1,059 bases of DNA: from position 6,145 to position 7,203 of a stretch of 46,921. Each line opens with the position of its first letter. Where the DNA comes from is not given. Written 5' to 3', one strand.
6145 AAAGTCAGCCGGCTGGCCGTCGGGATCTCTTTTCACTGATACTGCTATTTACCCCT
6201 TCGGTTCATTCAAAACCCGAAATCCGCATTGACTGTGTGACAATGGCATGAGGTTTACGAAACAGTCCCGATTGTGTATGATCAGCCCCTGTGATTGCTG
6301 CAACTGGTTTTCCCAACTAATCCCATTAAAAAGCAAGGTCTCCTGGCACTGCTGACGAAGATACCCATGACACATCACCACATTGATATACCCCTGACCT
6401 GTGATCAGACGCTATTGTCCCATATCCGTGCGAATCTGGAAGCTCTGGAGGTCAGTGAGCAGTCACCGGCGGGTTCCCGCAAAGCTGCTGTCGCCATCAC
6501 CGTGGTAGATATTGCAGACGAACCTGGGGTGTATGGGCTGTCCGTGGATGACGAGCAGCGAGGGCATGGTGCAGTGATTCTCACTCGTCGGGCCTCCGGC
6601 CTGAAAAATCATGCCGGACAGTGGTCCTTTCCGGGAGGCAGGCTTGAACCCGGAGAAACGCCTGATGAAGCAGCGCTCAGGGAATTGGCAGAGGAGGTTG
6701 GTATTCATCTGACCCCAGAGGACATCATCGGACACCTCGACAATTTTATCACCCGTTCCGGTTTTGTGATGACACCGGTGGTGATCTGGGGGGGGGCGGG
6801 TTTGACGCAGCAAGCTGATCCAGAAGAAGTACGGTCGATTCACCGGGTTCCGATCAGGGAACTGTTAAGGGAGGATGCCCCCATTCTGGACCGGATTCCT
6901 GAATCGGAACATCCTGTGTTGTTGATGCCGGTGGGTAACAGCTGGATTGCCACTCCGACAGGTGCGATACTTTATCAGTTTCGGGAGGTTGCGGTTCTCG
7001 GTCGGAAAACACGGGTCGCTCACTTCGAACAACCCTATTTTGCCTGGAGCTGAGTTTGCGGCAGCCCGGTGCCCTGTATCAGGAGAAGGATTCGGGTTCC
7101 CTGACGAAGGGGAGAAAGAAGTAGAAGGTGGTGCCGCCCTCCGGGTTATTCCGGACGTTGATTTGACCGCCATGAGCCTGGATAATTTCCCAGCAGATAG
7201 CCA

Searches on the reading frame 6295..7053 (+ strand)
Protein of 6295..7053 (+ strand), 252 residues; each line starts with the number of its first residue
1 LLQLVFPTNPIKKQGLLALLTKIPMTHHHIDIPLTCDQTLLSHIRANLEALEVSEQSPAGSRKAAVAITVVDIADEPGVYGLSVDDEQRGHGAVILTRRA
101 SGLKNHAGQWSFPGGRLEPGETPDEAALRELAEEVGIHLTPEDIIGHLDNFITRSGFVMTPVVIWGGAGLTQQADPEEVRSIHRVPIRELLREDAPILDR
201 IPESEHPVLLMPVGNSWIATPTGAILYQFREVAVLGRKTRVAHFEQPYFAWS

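Call 18: search_protein_families(library=pfam, proteins=[window:6295-7053:+])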
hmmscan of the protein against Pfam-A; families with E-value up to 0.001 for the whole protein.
window:6295-7053:+ (252 aa): 2 families
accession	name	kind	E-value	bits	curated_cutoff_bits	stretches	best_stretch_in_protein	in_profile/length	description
PF00293.34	NUDIX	-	5.4e-19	69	21.1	1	82-194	9-122/134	NUDIX domain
PF14815.12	NUDIX_4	-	3.6e-05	24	35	1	90-140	8-54/113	NUDIX domain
